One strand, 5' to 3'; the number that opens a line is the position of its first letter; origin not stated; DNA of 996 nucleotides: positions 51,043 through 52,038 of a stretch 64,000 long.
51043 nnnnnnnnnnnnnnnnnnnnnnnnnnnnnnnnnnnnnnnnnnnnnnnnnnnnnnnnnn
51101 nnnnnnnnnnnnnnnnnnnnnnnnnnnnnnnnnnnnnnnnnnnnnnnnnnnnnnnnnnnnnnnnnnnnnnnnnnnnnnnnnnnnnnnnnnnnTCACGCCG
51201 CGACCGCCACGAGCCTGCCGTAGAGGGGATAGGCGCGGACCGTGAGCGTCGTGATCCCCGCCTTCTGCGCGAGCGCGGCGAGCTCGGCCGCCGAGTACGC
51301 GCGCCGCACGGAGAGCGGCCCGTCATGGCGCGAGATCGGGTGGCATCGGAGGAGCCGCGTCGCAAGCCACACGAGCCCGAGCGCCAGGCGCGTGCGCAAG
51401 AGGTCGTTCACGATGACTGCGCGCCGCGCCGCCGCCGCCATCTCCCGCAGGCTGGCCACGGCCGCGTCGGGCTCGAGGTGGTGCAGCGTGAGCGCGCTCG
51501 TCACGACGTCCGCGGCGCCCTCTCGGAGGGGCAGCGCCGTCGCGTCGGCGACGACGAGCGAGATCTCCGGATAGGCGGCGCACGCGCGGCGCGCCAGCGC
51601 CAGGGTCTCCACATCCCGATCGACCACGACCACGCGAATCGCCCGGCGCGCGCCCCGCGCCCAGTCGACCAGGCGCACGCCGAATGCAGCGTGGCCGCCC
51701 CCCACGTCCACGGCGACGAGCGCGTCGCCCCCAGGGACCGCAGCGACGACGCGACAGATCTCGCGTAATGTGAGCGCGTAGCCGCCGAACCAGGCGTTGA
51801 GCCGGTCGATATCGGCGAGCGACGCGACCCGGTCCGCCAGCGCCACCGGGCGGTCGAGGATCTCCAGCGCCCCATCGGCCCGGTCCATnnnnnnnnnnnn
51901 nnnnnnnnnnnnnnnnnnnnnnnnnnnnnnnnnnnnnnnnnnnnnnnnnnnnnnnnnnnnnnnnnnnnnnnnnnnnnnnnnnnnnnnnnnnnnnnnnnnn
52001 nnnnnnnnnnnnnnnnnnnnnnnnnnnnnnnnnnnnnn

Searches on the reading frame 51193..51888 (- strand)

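Call 63: search_protein_families(library=pfam, proteins=[window:51193-51888:-], max_evalue=0.001)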
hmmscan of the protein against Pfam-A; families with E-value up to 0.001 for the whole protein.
window:51193-51888:- (231 aa): 5 families
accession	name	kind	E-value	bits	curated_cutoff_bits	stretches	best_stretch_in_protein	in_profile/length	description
PF13649.12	Methyltransf_25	-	4.2e-12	47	27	1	60-154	2-93/97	Methyltransferase domain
PF08241.18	Methyltransf_11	-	1.7e-11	45.1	21.2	1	61-148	2-84/95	Methyltransferase domain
PF13847.12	Methyltransf_31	-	5.3e-05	23.4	27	1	57-139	5-88/145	Methyltransferase domain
PF01209.24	Ubie_methyltran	-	6.9e-05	22.7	20.1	1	57-138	49-129/233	ubiE/COQ5 methyltransferase family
PF08242.18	Methyltransf_12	-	0.00013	23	30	1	61-150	2-91/98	Methyltransferase domain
